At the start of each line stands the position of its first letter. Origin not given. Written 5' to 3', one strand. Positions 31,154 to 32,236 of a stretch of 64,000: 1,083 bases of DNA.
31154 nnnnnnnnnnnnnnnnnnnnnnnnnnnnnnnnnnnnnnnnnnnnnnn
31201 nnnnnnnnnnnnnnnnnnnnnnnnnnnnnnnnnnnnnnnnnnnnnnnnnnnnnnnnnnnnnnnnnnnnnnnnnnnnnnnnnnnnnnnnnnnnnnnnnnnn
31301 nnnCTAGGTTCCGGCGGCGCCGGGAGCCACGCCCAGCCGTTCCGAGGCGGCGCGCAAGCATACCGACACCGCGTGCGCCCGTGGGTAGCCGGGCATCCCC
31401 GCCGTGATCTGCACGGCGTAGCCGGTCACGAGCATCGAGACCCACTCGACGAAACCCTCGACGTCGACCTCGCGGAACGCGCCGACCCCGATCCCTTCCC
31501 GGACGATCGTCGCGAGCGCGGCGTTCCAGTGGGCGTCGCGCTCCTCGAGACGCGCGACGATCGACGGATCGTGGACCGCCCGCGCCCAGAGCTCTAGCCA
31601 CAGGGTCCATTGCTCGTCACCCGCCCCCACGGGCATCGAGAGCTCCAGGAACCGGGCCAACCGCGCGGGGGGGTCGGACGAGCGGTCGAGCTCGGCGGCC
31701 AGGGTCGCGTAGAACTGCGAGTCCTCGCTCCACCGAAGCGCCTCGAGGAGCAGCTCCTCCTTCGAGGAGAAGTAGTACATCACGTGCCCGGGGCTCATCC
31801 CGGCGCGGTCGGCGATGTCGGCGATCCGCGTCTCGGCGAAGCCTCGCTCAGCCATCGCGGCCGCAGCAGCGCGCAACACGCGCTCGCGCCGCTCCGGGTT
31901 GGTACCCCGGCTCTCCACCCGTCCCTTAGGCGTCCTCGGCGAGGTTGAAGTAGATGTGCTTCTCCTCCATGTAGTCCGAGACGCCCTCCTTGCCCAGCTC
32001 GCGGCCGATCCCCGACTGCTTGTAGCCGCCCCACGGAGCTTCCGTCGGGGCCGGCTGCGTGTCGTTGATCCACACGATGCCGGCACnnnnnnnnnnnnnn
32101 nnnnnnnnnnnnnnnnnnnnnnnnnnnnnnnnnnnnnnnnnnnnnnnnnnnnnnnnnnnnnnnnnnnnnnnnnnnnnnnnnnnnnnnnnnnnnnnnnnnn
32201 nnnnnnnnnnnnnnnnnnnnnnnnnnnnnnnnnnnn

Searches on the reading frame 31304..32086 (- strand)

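Call 89: search_protein_families(library=pfam, proteins=[window:31304-32086:-], max_evalue=0.00001)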
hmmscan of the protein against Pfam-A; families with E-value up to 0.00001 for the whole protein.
window:31304-32086:- (260 aa): 2 families
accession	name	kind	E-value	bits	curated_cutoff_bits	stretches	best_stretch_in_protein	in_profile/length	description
PF13977.11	TetR_C_6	-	2.9e-16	60.1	27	1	141-248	3-111/115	BetI-type transcriptional repressor, C-terminal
PF00440.29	TetR_N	-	2.2e-15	56.6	24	1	71-116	2-47/47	Bacterial regulatory proteins, tetR family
